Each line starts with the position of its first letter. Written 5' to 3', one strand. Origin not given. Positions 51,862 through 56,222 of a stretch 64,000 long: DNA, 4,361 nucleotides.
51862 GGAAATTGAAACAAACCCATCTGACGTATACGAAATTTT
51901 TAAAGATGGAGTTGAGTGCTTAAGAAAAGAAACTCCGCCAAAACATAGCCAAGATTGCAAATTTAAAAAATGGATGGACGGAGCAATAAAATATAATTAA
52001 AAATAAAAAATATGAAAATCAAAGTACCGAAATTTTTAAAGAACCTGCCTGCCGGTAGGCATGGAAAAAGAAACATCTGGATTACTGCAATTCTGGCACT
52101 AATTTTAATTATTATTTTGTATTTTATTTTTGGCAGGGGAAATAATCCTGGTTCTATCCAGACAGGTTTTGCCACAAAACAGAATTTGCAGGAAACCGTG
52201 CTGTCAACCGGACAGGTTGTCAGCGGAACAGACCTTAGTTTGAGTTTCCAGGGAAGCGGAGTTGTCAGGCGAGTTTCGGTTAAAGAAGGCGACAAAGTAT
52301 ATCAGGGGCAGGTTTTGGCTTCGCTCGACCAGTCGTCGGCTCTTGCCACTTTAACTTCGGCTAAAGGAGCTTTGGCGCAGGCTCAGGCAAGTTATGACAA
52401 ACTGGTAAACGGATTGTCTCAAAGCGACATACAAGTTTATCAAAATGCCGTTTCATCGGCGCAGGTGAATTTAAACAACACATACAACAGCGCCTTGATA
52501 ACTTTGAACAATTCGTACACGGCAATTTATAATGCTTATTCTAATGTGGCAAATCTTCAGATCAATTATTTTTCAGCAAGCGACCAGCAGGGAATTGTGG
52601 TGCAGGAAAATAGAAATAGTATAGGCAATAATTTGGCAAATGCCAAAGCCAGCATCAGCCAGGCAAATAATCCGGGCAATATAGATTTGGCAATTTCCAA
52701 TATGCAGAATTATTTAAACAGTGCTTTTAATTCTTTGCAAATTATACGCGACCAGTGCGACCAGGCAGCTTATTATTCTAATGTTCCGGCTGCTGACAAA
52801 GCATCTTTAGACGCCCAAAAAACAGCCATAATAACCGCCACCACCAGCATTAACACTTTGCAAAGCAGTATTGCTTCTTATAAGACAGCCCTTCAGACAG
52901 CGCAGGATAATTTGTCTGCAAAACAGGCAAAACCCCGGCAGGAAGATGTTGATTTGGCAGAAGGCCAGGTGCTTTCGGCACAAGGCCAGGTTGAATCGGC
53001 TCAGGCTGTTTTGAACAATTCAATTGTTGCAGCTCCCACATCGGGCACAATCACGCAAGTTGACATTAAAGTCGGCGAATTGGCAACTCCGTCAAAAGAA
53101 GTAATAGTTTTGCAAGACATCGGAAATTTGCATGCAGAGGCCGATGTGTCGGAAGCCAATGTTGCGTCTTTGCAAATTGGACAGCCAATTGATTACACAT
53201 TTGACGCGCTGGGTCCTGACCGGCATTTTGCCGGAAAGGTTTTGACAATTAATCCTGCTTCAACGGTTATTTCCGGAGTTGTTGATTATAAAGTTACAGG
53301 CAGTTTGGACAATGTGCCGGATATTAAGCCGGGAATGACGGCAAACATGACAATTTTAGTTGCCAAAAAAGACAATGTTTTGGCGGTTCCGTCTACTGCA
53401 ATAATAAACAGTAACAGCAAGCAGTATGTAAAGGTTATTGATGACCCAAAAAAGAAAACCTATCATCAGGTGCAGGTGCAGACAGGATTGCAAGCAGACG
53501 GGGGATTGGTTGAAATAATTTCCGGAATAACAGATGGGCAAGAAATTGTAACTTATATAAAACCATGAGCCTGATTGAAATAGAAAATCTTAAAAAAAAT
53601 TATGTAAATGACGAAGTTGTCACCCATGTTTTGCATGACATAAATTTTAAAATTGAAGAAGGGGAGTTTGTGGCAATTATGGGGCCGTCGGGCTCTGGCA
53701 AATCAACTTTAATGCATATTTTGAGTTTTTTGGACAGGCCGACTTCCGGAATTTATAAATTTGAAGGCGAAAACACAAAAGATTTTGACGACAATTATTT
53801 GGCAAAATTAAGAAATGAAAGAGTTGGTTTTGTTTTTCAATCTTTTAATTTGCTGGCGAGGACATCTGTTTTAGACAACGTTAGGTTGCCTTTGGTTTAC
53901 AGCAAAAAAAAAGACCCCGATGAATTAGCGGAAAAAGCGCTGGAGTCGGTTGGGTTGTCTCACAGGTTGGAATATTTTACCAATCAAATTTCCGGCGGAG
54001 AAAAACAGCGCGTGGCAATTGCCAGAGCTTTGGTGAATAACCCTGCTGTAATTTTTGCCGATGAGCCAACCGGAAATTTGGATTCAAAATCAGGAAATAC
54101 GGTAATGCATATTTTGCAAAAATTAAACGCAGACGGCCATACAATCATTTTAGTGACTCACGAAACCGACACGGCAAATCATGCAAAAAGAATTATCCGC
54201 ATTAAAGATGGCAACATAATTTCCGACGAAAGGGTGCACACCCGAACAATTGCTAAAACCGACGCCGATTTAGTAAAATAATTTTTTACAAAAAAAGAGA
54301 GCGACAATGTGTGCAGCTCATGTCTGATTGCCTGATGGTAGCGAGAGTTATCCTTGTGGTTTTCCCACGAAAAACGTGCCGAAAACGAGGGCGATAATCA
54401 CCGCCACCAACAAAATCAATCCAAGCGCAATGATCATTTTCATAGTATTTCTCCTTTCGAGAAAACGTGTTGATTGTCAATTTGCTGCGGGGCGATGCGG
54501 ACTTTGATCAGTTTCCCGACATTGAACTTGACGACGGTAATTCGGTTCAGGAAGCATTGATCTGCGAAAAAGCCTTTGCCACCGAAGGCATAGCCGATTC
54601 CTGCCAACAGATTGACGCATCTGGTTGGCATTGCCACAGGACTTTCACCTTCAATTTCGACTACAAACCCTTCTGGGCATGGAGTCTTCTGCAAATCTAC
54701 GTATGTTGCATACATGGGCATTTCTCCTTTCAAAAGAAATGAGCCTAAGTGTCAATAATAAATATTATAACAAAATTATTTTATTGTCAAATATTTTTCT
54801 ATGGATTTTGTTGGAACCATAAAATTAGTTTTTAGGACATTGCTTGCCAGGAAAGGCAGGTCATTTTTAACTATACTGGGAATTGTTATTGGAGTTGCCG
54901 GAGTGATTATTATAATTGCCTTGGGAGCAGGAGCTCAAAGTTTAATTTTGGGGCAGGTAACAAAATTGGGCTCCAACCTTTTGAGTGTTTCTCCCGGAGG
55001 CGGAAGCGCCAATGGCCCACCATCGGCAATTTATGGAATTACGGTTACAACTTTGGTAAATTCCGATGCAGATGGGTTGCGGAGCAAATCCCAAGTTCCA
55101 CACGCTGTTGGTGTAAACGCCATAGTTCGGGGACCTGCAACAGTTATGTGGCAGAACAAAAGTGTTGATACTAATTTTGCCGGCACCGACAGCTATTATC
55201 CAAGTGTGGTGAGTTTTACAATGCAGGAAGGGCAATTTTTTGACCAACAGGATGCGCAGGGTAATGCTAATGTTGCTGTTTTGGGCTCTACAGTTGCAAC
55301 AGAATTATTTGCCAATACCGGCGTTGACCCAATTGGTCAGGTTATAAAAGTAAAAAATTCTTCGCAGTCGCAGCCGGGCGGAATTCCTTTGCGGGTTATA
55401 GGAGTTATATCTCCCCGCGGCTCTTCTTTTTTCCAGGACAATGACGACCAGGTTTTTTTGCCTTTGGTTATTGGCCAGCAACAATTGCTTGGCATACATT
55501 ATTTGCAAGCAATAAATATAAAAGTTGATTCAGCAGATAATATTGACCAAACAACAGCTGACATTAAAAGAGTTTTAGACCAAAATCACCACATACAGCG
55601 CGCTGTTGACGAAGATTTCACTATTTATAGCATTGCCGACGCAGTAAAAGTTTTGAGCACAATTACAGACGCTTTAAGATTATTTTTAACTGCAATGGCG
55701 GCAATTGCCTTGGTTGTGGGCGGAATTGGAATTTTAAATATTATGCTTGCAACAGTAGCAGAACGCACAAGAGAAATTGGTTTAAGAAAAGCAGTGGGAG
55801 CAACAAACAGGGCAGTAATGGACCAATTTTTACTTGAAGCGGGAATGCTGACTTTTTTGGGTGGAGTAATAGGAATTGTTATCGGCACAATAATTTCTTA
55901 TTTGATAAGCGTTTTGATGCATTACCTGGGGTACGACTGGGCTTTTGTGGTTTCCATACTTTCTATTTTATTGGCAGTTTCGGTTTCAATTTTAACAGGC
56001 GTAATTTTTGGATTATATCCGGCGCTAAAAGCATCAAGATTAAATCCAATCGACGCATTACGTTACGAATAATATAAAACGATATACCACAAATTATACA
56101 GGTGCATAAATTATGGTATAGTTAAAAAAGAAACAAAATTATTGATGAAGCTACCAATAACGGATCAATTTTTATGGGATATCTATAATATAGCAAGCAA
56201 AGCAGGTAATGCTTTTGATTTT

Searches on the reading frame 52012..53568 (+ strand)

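Call 67: search_protein_families(library=pfam, proteins=[window:52012-53568:+], max_evalue=0.00001)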
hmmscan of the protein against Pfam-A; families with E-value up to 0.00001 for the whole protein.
window:52012-53568:+ (518 aa): 3 families
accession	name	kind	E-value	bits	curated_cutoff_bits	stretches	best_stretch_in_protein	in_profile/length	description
PF16576.10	HlyD_D23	-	6e-17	62.1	30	1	283-417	56-188/214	Barrel-sandwich domain of CusB or HlyD membrane-fusion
PF13437.12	HlyD_3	-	2.2e-13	51.3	22.2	1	339-441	2-106/106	HlyD family secretion protein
PF13533.13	Biotin_lipoyl_2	-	9e-08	32.2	29.8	1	78-106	4-32/32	Biotin-lipoyl like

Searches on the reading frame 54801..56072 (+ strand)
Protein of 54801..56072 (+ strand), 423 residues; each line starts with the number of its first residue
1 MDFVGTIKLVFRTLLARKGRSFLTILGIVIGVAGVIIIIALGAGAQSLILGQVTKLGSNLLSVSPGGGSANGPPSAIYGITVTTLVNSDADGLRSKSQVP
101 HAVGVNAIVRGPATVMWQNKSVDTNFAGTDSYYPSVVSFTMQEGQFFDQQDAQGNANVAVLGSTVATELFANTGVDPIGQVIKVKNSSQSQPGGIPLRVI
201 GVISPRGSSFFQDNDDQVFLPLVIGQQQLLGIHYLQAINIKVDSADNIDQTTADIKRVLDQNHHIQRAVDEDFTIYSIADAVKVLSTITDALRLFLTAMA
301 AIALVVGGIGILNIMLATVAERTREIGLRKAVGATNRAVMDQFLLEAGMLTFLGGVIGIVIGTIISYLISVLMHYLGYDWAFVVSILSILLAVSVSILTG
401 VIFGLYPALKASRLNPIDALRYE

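Call 67: search_protein_families(library=pfam, proteins=[window:54801-56072:+], max_evalue=0.00001)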
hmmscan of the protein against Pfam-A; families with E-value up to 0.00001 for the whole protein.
window:54801-56072:+ (423 aa): 2 families
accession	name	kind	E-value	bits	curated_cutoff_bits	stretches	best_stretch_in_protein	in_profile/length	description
PF12704.14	MacB_PCD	-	7.8e-41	141.1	27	1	21-257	1-206/207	MacB-like periplasmic core domain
PF02687.27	FtsX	-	1.9e-22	80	25.5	1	298-416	2-120/120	FtsX-like permease C-terminal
